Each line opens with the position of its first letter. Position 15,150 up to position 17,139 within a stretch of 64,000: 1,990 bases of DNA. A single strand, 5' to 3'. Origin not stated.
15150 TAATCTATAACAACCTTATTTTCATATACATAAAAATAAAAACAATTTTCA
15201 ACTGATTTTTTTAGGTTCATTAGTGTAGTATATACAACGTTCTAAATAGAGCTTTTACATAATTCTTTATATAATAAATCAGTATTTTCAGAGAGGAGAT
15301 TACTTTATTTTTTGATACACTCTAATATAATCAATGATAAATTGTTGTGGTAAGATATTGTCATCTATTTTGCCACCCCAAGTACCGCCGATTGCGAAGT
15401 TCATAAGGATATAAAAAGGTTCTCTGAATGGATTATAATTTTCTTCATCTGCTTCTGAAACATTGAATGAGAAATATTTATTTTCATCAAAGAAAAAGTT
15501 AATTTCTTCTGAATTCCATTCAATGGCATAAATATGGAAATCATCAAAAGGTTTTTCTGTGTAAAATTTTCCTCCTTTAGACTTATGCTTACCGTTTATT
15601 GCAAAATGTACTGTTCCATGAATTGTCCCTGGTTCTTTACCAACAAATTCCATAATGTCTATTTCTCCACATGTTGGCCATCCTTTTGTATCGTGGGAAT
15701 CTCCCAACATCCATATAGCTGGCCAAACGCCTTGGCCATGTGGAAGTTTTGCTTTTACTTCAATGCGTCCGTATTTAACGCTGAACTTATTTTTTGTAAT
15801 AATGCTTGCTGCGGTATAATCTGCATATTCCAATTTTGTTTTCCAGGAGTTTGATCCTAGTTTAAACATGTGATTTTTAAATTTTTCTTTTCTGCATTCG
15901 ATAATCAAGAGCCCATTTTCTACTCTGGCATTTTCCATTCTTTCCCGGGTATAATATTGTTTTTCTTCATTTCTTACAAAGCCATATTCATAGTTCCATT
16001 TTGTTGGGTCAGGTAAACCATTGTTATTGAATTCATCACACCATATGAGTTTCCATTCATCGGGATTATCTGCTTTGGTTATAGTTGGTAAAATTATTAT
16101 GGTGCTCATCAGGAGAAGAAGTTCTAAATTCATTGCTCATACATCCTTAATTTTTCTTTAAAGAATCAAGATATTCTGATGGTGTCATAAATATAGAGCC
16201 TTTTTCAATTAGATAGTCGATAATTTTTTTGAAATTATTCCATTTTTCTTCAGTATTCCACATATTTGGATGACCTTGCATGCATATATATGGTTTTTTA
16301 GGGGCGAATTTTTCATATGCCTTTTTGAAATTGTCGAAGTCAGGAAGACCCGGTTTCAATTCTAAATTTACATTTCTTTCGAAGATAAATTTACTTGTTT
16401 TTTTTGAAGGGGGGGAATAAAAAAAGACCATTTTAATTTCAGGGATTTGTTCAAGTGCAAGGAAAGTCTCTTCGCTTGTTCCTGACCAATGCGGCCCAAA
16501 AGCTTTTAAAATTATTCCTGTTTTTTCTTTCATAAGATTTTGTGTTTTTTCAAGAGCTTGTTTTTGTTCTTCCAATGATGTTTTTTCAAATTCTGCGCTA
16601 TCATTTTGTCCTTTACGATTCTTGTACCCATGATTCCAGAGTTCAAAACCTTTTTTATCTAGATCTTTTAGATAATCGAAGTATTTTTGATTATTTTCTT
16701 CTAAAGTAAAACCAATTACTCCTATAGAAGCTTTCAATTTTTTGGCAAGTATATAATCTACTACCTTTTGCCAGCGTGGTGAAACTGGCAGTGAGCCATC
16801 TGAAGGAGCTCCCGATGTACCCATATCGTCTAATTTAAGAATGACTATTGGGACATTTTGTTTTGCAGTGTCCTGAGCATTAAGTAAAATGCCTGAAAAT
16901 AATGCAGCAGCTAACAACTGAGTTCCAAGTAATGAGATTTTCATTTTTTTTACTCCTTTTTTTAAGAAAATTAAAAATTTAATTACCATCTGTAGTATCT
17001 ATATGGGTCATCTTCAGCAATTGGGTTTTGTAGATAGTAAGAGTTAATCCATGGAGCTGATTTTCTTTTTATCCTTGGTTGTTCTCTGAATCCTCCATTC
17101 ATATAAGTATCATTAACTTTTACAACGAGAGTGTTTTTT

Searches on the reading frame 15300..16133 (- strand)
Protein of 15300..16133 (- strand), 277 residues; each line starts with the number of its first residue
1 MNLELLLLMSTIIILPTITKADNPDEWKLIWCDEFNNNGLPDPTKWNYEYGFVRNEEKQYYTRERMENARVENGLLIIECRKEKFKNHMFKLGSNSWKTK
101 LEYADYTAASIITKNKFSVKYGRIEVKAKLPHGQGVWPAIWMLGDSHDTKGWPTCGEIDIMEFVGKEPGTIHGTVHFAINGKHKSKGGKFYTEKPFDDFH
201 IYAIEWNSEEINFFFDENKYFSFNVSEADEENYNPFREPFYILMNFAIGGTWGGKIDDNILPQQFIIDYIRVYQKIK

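Call 9: search_protein_families(library=pfam, proteins=[window:15300-16133:-])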
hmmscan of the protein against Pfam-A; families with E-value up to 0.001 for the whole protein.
window:15300-16133:- (277 aa): 3 families
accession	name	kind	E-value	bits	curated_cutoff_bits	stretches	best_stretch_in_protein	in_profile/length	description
PF00722.28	Glyco_hydro_16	-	1e-28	100.4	22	1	97-255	20-165/175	Glycosyl hydrolases family 16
PF03935.22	SKN1_KRE6_Sbg1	-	1.1e-12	47.6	30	2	190-275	357-451/501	Beta-glucan synthesis-associated protein SKN1/KRE6/Sbg1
PF10287.16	YJL171C_Tos1_C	-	0.00038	20.6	27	1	152-226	145-221/228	Cell wall protein YJL171C/Tos1, C-terminal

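Call 57: find_homologous_proteins(query=window:15300-16133:-, max_evalue=1e-40)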
Query window:15300-16133:- (277 aa): 7195 proteins with E <= 1e-40 among 8000 candidates; the best 120 are listed.
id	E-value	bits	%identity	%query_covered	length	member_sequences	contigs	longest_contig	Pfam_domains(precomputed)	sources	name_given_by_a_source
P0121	1.2e-192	657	100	100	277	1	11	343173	PF03935.23,PF00722.29,PF26113.1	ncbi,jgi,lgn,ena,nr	ncbi:MAG TPA: glycoside hydrolase family 16 protein [Victivallales bacterium]|nr:glycoside hydrolase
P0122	3.0e-159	547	83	100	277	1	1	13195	PF03935.23,PF00722.29,PF26113.1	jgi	-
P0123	3.9e-134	465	71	99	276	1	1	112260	PF03935.23,PF00722.29,PF26113.1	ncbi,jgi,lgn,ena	-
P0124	3.6e-131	455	71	96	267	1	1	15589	PF03935.23,PF00722.29,PF26113.1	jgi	-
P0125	6.1e-131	454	69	99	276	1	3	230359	PF03935.23,PF00722.29,PF26113.1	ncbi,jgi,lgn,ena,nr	ncbi:MAG TPA: glycosyl hydrolase [Lentisphaeria bacterium]|nr:MAG: hypothetical protein A2X48_05175 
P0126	2.1e-127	443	67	99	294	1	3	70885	PF03935.23,PF00722.29,PF26113.1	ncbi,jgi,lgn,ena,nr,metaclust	ncbi:MAG TPA: glycosyl hydrolase [Lentisphaeria bacterium]|nr:MAG: hypothetical protein A2X45_22635 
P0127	2.8e-127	442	66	99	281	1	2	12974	PF03935.23,PF00722.29,PF26113.1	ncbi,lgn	-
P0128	2.0e-125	436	100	67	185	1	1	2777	PF03935.23,PF00722.29,PF26113.1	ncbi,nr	ncbi:MAG TPA: glycoside hydrolase family 16 protein, partial [Victivallales bacterium]|nr:glycoside 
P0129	5.6e-121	421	63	97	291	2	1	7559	PF03935.23,PF00722.29,PF26113.1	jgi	-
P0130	2.0e-114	400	62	90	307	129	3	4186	PF03935.23,PF00722.29,PF26113.1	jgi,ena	jgi:beta-glucanase (GH16 family)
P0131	3.5e-114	399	60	96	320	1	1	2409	PF03935.23,PF00722.29,PF26113.1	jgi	jgi:beta-glucanase (GH16 family)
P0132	4.8e-114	399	59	99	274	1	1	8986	PF03935.23,PF00722.29,PF26113.1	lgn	-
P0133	1.1e-113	398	62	96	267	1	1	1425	PF03935.23,PF00722.29,PF26113.1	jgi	-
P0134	1.1e-113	398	64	90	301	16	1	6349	PF03935.23,PF00722.29,PF26113.1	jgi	jgi:beta-glucanase (GH16 family)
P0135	5.3e-113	395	62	90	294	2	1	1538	PF03935.23,PF00722.29,PF26113.1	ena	-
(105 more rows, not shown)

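Call 58: find_encoding_contigs(protein=P0122, flank=10000, max_places=3)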
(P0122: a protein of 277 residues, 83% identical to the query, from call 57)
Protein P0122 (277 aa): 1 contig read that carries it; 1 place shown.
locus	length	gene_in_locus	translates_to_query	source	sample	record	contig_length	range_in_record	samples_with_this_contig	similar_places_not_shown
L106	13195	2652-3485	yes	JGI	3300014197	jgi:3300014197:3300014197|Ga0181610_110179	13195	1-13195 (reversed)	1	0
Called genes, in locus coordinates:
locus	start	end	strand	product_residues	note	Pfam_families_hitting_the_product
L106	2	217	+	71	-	?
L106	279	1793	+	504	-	PF13364:BetaGal_ABD2 (weak)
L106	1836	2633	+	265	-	PF01522:Polysacc_deac_1 (weak), PF10096:DUF2334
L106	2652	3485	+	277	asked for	PF00722:Glyco_hydro_16, PF26113:GH16_XgeA, PF03935:SKN1_KRE6_Sbg1 (weak)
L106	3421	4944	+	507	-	PF07221:GlcNAc_2-epim (weak)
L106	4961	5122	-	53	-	-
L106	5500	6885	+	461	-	PF12176:MtaB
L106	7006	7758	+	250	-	PF04794:YdjC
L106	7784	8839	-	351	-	PF00356:LacI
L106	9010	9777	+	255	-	PF07596:SBP_bac_10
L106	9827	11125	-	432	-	PF04909:Amidohydro_2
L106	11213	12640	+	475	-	PF02310:B12-binding, PF04055:Radical_SAM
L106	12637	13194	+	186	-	?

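Call 59: find_encoding_contigs(protein=P0123, flank=10000, max_places=3)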
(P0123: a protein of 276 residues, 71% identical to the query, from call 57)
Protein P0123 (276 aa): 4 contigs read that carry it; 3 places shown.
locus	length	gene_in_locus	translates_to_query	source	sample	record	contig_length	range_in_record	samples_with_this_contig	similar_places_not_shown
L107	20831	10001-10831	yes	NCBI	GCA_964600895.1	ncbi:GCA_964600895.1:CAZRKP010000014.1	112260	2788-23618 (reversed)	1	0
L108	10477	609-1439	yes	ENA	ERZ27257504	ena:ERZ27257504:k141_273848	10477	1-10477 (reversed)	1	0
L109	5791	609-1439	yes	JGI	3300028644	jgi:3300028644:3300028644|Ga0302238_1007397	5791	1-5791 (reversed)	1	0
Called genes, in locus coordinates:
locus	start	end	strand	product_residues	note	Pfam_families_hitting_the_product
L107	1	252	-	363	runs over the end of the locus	-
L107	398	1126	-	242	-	PF07596:SBP_bac_10 (faint)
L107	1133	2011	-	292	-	-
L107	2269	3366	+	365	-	PF00392:GntR, PF13545:HTH_Crp_2 (weak), PF13377:Peripla_BP_3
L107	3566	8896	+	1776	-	PF02018:CBM_4_9 (faint), PF02837:Glyco_hydro_2_N (faint), PF22666:Glyco_hydro_2_N2 (faint), PF00703:Glyco_hydro_2, PF02836:Glyco_hydro_2_C (faint), PF13364:BetaGal_ABD2 (weak)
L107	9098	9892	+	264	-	PF10096:DUF2334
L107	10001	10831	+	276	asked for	PF00722:Glyco_hydro_16, PF26113:GH16_XgeA, PF03935:SKN1_KRE6_Sbg1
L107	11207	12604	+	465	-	PF07221:GlcNAc_2-epim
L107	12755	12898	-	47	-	-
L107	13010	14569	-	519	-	PF13231:PMT_2 (weak)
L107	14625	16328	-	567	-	-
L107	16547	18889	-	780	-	PF02837:Glyco_hydro_2_N (weak), PF00703:Glyco_hydro_2, PF02836:Glyco_hydro_2_C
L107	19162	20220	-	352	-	PF03193:RsgA_GTPase, PF01926:MMR_HSR1 (weak)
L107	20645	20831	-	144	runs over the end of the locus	-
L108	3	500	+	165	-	?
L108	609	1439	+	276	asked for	PF00722:Glyco_hydro_16, PF26113:GH16_XgeA, PF03935:SKN1_KRE6_Sbg1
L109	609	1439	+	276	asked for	PF00722:Glyco_hydro_16, PF26113:GH16_XgeA, PF03935:SKN1_KRE6_Sbg1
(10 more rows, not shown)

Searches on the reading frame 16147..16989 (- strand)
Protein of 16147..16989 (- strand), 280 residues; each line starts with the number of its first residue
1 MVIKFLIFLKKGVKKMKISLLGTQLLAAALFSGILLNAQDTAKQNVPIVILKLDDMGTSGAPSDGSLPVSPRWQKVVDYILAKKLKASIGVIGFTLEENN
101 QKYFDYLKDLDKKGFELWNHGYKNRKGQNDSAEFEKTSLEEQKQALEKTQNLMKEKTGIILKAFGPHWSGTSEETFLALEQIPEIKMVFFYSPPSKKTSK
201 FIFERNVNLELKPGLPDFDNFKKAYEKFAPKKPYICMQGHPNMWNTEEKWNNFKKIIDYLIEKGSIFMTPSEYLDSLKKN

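Call 9: search_protein_families(library=pfam, proteins=[window:16147-16989:-])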
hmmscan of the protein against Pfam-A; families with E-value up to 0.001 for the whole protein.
window:16147-16989:- (280 aa): 2 families
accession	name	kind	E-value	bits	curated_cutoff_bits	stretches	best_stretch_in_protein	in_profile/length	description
PF10096.14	DUF2334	-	5.5e-11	42.9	26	1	71-253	16-196/203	Uncharacterized protein conserved in bacteria (DUF2334)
PF01522.26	Polysacc_deac_1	-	4.2e-05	23.9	23.1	1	66-149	17-93/124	Polysaccharide deacetylase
